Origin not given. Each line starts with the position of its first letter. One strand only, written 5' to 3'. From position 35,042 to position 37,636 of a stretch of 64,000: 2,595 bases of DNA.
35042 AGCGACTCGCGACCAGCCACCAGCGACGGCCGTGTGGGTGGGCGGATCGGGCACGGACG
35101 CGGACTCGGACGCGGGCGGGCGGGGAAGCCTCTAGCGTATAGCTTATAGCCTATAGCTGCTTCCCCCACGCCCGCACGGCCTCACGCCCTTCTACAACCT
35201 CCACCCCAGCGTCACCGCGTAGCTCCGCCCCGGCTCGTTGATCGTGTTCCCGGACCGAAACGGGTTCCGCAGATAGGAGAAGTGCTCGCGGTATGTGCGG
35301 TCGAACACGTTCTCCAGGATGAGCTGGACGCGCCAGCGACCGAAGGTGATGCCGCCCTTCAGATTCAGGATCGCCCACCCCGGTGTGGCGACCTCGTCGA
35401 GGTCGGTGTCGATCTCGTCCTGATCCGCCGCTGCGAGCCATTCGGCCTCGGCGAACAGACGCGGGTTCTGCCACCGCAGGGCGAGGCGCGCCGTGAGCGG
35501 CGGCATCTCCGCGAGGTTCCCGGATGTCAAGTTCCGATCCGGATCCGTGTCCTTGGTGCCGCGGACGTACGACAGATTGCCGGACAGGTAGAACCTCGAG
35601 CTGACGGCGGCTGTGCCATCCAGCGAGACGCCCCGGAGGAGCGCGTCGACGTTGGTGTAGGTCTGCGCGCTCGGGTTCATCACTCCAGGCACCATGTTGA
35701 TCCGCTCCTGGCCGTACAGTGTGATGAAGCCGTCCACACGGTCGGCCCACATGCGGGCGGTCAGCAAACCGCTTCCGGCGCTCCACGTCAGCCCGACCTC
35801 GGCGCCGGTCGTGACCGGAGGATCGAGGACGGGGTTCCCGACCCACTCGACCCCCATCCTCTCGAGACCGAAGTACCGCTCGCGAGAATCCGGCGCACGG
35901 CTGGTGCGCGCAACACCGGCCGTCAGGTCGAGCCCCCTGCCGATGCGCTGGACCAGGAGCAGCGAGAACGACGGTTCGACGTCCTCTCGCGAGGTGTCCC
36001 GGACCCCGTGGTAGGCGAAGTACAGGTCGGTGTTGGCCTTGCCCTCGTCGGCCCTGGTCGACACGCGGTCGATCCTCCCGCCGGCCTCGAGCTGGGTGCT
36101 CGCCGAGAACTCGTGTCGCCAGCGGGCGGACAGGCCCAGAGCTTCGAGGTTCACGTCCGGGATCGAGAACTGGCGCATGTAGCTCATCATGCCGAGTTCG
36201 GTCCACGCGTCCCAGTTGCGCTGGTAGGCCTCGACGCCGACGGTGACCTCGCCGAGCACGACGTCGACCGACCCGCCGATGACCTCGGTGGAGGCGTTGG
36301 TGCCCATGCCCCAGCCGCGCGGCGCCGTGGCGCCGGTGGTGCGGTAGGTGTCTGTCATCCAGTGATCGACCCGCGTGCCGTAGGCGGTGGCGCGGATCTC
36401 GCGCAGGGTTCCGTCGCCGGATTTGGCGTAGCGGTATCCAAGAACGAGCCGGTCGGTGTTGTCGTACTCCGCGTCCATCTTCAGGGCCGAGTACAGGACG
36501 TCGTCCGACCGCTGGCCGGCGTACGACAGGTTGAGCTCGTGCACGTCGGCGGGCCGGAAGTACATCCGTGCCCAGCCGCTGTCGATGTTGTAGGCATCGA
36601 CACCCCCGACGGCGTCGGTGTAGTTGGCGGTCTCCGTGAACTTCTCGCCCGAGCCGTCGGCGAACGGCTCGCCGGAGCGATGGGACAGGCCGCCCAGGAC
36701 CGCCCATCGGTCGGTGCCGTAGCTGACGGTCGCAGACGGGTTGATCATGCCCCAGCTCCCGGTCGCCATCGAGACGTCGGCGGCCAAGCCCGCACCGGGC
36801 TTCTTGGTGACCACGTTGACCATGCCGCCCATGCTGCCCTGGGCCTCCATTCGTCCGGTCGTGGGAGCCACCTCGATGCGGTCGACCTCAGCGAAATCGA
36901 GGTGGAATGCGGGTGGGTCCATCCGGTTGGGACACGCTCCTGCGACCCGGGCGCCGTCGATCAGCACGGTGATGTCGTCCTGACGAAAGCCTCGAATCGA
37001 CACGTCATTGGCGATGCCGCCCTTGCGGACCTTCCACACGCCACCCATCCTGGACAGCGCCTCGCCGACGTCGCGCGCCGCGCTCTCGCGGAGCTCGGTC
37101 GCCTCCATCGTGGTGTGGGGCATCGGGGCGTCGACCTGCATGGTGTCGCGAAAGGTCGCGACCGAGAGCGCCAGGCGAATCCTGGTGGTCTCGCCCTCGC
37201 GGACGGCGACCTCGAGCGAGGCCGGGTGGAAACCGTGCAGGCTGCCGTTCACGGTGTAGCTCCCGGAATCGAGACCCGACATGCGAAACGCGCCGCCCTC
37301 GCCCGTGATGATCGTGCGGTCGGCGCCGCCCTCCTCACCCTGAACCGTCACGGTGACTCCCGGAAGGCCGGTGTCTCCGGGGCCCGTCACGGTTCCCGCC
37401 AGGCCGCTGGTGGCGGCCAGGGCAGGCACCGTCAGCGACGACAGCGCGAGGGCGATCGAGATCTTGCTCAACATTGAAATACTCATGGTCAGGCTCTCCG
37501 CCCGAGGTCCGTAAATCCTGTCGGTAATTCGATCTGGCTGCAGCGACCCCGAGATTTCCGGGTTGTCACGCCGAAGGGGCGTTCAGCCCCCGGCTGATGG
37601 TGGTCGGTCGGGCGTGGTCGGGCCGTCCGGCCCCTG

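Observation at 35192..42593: Sigma54-driven TonB uptake operon bracketed by Cys-rich microproteins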

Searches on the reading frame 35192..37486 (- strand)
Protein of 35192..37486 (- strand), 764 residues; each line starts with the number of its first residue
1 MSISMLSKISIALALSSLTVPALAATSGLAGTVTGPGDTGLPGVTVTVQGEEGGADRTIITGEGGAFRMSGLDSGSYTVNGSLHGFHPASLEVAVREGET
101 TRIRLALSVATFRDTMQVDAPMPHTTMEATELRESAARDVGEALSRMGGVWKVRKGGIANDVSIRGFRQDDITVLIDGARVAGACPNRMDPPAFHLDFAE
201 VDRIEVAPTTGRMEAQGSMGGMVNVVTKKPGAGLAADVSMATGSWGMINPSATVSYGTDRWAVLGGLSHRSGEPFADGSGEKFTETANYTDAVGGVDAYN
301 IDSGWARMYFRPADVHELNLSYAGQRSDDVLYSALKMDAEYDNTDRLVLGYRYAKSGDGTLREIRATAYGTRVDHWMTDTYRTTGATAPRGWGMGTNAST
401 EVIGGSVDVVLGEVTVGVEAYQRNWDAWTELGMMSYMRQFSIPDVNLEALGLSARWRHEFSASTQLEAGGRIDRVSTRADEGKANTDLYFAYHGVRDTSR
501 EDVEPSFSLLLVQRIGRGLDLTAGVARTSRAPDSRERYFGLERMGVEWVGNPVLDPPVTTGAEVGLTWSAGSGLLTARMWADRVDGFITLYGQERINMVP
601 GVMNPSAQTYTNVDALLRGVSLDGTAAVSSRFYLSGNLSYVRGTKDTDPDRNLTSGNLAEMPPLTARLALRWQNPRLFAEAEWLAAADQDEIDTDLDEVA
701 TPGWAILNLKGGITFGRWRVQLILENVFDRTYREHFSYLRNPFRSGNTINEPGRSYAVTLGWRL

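Call 3: search_protein_families(library=pfam, proteins=[window:35192-37486:-], max_evalue=0.01)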
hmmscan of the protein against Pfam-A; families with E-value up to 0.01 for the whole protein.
window:35192-37486:- (764 aa): 5 families
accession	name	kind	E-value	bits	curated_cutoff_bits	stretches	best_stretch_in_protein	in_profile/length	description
PF00593.30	TonB_dep_Rec_b-barrel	-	1.2e-27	98.4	27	1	301-726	13-435/436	TonB dependent receptor-like, beta-barrel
PF07715.20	Plug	-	6.2e-15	56.1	23.9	1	119-221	4-106/107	TonB-dependent Receptor Plug Domain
PF13620.12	CarboxypepD_reg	-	6.9e-15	55.6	32.3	1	29-107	2-81/82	Carboxypeptidase regulatory-like domain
PF13715.12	CarbopepD_reg_2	-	1.6e-07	31.7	32.2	1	30-108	2-77/88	CarboxypepD_reg-like domain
PF17210.9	SdrD_B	-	4.3e-05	24.1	29.7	1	36-81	19-64/112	SdrD B-like domain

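Call 5: search_protein_families(library=ncbifam, proteins=[window:35192-37486:-], max_evalue=0.01)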
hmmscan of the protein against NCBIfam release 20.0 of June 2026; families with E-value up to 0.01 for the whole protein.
window:35192-37486:- (764 aa): 19 families
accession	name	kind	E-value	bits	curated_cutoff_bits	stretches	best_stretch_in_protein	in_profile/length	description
TIGR01778.1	TonB-copper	equivalog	3.2e-47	161.6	472.45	1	136-762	13-635/637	TonB-dependent copper receptor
TIGR01785.1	TonB-hemin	subfamily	1.8e-32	112.6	316.85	1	114-760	12-673/677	TonB-dependent heme/hemoglobin receptor family protein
TIGR01786.1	TonB-hemlactrns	subfamily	2.4e-29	102.2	323.75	2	445-761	388-716/719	TonB-dependent hemoglobin/transferrin/lactoferrin family receptor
TIGR01783.1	TonB-siderophor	subfamily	3.3e-26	92.1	223.5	2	604-760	487-645/649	TonB-dependent siderophore receptor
NF010010.0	PRK13483.1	equivalog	1.8e-11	42.8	927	1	108-239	39-174/660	ligand-gated channel protein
TIGR01779.1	TonB-B12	equivalog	2.1e-11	43.1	599.7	1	130-266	55-194/614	TonB-dependent vitamin B12 receptor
TIGR01782.1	TonB-Xanth-Caul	subfamily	3.4e-11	42.2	310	2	128-230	31-136/868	TonB-dependent receptor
NF010038.0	PRK13513.1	equivalog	6.4e-10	38.2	942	1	103-238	36-175/659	ligand-gated channel protein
NF010011.0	PRK13484.1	equivalog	3e-09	35.7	1197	2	104-229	32-160/682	IreA family TonB-dependent siderophore receptor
NF007478.2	PRK10064.1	equivalog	4e-07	28.7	745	1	116-241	43-171/663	catecholate siderophore receptor CirA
NF052345.1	S_layer_anammox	exception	6.7e-07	27.1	1400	1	18-134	1304-1418/1596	Kustd1514 family S-layer glycoprotein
NF049960.1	siderphRecptFauA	equivalog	2.5e-06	26.2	900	1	132-255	89-209/727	TonB-dependent alcaligin siderophore receptor FauA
NF010051.0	PRK13528.1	subfamily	3.1e-06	25.7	583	0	198-241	141-185/727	FepA family TonB-dependent siderophore receptor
NF038079.1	TonB_sider_MxcH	equivalog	2e-05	22.9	925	1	130-256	142-267/792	TonB-dependent siderophore myxochelin receptor MxcH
NF049947.1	TonB_dep_PCPU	exception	0.00011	20.5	800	1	125-258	55-198/685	TonB-dependent receptor, PCPU motif-type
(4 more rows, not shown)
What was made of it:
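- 35192..37486 (-): TBDR2: 764-aa OprC/NosA-like TonB-dependent receptor with C185PNRM189 and H375WM377. TIGR01778 is the best NCBIfam hit but below cutoff (call 5).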

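Call 7: search_solved_structures(query=window:35192-37486:-, show_alignments=2, max_evalue=0.00001)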
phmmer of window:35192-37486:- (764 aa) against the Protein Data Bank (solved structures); distinct sequences matched with E-value up to 0.00001: 8.
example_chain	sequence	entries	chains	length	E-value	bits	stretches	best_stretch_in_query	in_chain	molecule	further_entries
6fok_A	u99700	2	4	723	7.4e-18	67.4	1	120-757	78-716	Putative copper transport outer membrane porin OprC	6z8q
6z8s_A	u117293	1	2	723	3.4e-17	65.2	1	120-757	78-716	Putative copper transport outer membrane porin OprC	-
6z8r_A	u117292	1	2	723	6.2e-17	64.4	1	120-757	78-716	Putative copper transport outer membrane porin OprC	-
6z8t_A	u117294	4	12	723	2e-16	62.7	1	120-757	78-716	Putative copper transport outer membrane porin OprC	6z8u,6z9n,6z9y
6z8y_A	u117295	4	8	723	2.2e-16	62.6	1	120-757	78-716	Putative copper transport outer membrane porin OprC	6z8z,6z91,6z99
6fom_A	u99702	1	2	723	1.6e-15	59.7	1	120-757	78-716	Putative copper transport outer membrane porin OprC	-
2hdf_A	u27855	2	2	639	5.5e-06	28.2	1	117-242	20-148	Colicin I receptor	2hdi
9nn6_A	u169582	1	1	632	6.5e-06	28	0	118-242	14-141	Colicin I receptor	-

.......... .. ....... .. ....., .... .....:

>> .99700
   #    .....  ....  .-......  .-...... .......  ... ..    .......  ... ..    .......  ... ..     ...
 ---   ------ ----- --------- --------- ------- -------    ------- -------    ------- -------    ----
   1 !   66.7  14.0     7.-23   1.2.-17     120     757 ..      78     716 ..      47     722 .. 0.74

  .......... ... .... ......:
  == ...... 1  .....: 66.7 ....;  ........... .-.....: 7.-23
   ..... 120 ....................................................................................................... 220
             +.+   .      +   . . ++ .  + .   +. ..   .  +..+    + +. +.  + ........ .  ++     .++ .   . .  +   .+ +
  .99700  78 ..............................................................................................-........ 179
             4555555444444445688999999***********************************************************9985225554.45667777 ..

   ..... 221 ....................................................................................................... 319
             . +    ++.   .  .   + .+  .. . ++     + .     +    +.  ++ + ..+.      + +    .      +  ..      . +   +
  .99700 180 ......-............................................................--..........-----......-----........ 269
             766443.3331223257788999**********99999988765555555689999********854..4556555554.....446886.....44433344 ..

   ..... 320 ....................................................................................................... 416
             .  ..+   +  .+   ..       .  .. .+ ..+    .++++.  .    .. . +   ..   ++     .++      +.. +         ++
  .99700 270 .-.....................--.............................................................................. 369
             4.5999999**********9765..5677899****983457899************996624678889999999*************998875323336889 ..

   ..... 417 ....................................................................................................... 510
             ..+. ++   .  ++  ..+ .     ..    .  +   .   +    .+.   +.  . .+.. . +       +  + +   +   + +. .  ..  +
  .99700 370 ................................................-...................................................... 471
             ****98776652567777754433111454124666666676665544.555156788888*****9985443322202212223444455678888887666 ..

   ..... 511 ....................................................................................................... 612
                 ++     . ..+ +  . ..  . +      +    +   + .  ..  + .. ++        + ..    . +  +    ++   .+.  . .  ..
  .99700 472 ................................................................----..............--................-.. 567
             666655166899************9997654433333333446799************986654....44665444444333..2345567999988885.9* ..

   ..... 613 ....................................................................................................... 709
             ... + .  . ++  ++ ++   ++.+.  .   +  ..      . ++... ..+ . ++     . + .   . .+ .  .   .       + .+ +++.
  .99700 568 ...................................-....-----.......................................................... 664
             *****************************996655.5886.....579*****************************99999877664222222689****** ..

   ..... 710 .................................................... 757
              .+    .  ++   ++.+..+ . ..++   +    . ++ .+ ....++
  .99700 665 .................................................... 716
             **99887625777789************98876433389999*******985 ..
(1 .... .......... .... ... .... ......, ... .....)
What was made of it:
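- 35192..37486 (-): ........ is identical and DHWM aligns to DHIM (call 7).
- On OprC/NosA TonB-dependent copper receptor (TIGR01778): Alignment to OprC covers residues 120-757 against 78-716 (call 7). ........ is identical in query and OprC (call 7). Query vDHWMtd aligns to OprC aDHIMdn (call 7). OprC loop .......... aligns to query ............, which has one Met (call 7).
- TBDR2 scores far below the TIGR01778 cutoff (161 against 472 bits) and lacks OprC's methionine-track loop (call 7).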
